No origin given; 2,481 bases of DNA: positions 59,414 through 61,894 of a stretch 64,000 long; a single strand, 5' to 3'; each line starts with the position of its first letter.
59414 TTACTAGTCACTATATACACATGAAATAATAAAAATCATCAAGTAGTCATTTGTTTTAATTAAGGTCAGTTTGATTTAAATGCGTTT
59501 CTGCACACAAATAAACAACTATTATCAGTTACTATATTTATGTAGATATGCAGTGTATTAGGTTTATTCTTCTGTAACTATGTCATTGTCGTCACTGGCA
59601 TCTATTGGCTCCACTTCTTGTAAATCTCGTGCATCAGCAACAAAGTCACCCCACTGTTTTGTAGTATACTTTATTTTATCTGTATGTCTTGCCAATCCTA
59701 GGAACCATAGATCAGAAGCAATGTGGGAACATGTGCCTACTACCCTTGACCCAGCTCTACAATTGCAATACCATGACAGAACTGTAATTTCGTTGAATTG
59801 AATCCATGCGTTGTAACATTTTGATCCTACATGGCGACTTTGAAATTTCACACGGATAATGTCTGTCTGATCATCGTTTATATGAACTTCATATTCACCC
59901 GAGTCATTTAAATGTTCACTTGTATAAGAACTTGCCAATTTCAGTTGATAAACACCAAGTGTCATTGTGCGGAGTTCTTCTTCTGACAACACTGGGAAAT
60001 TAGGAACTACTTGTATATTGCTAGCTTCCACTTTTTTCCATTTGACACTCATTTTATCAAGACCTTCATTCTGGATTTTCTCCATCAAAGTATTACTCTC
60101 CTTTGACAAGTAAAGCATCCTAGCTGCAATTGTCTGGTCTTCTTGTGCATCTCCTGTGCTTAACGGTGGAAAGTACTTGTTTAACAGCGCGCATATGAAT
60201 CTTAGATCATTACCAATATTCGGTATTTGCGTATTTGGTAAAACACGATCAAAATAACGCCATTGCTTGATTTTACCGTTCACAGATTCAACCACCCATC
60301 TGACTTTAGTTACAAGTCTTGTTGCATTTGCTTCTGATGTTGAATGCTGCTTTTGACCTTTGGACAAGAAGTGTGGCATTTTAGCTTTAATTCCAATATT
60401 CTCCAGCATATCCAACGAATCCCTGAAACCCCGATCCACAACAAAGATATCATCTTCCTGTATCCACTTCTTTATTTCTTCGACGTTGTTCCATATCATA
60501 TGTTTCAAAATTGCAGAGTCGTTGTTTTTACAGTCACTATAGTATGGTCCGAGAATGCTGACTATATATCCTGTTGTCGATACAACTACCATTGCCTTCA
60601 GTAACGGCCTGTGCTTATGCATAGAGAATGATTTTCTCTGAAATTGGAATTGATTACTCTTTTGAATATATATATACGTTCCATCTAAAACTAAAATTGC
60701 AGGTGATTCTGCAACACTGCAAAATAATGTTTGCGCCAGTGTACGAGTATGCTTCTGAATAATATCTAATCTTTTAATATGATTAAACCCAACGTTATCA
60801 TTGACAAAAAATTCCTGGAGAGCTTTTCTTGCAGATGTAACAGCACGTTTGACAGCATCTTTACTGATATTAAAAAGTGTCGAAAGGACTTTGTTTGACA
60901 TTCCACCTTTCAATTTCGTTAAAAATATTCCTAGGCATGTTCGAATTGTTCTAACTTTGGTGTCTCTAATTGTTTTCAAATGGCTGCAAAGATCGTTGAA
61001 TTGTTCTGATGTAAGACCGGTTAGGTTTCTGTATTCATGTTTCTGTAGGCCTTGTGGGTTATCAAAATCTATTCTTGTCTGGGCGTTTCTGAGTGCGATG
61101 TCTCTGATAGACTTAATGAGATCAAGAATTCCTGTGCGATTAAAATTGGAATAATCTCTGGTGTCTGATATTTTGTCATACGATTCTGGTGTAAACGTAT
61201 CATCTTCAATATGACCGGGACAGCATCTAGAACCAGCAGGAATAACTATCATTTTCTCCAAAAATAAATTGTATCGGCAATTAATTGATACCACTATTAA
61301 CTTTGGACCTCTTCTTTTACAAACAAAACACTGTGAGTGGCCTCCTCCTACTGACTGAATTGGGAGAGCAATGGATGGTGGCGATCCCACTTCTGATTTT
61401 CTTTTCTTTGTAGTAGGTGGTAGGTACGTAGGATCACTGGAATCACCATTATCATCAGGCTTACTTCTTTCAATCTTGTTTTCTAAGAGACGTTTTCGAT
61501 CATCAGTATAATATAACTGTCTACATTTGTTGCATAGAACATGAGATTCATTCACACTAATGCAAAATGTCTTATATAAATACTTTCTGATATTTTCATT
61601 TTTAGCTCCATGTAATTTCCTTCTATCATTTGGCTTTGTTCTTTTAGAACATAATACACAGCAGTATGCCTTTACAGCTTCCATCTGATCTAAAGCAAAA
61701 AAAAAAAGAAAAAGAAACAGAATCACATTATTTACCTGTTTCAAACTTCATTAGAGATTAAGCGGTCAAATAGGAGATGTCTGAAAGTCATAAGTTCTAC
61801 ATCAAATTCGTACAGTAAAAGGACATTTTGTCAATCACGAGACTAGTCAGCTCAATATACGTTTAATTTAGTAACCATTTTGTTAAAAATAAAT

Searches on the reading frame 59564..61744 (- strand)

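Call 78: search_protein_families(library=pfam, proteins=[window:59564-61744:-], max_evalue=0.001)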
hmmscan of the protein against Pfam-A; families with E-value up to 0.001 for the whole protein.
window:59564-61744:- (726 aa): 2 families
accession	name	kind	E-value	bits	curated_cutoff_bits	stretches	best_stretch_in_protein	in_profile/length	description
PF13359.12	DDE_Tnp_4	-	3.1e-17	63.1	24.8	1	353-522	1-158/158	DDE superfamily endonuclease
PF01609.27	DDE_Tnp_1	-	2.5e-09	37.6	23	1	349-500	5-178/200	Transposase DDE domain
